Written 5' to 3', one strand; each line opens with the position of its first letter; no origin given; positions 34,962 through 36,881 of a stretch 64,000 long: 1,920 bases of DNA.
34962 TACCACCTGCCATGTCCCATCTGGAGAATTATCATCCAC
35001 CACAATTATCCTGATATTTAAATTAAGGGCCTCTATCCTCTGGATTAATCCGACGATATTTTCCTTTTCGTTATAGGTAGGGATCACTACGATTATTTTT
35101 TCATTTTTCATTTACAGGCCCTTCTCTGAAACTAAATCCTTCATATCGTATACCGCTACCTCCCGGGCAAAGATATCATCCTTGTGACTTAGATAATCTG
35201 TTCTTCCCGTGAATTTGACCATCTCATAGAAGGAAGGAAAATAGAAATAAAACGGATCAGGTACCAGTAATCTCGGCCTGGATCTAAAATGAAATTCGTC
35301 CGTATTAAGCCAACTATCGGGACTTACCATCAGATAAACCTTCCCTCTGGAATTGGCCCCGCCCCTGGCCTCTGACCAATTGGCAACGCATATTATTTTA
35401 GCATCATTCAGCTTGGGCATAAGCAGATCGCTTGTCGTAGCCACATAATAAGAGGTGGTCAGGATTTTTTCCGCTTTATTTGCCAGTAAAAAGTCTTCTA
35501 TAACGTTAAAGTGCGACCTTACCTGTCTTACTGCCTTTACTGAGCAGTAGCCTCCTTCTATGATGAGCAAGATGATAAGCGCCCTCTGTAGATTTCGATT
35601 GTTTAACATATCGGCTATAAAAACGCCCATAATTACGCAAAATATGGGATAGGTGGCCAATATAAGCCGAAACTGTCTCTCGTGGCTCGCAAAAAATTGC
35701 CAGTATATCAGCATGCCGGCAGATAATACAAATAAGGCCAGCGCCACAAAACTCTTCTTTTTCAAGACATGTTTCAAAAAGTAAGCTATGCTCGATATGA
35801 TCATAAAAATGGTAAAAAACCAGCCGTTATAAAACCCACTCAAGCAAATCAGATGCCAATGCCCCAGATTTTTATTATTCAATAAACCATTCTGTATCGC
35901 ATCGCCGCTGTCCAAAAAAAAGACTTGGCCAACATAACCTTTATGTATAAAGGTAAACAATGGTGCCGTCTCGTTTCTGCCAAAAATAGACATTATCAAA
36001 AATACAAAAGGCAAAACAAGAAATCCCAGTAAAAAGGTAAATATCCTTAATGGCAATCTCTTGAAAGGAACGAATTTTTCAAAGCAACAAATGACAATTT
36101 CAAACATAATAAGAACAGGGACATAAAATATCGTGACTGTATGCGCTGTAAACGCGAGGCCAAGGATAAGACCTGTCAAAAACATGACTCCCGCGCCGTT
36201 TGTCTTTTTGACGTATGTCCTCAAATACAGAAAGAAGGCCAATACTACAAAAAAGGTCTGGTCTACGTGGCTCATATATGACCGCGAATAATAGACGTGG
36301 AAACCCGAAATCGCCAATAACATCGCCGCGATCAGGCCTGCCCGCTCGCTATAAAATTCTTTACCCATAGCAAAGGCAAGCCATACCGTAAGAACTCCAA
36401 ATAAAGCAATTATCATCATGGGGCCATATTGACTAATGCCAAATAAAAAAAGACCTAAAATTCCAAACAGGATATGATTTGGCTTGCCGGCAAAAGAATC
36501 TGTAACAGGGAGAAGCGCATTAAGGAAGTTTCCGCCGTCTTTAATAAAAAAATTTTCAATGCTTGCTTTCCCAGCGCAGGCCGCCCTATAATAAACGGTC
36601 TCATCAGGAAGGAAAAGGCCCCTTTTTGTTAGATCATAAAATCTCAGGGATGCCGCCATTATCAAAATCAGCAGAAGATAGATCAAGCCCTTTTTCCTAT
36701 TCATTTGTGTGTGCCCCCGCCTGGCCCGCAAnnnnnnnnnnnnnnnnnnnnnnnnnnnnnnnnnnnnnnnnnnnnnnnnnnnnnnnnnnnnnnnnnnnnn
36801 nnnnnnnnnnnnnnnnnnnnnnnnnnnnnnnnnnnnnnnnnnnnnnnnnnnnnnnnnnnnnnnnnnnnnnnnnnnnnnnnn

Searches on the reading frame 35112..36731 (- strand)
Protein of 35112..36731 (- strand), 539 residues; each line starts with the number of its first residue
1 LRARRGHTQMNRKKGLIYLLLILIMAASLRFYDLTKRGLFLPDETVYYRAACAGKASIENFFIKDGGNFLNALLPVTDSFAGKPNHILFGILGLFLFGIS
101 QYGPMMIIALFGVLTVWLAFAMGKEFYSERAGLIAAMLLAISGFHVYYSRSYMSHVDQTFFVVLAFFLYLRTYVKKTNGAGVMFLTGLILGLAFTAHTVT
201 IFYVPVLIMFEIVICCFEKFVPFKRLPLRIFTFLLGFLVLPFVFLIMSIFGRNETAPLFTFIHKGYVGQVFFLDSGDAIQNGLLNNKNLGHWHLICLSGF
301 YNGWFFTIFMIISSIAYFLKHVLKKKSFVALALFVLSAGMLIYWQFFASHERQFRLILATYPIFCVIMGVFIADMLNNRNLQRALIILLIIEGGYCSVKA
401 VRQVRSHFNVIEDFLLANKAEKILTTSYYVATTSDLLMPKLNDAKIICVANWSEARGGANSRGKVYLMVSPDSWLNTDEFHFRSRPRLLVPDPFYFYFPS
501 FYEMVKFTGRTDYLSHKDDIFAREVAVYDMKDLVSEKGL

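Call 9: search_protein_families(library=pfam, proteins=[window:35112-36731:-], max_evalue=0.00001)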
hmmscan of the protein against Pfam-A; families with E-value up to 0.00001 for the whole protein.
window:35112-36731:- (539 aa): 3 families
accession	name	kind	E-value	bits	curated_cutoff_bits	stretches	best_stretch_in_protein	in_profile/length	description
PF02516.20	STT3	-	3.1e-09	37.3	24.5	1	106-251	100-254/405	Oligosaccharyl transferase STT3, N-terminal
PF13231.12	PMT_2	-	2e-07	31.8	26.1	1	92-212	12-130/160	Dolichyl-phosphate-mannose-protein mannosyltransferase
PF02366.24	PMT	-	5.2e-07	29.9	22.7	1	22-213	3-199/245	Dolichyl-phosphate-mannose-protein mannosyltransferase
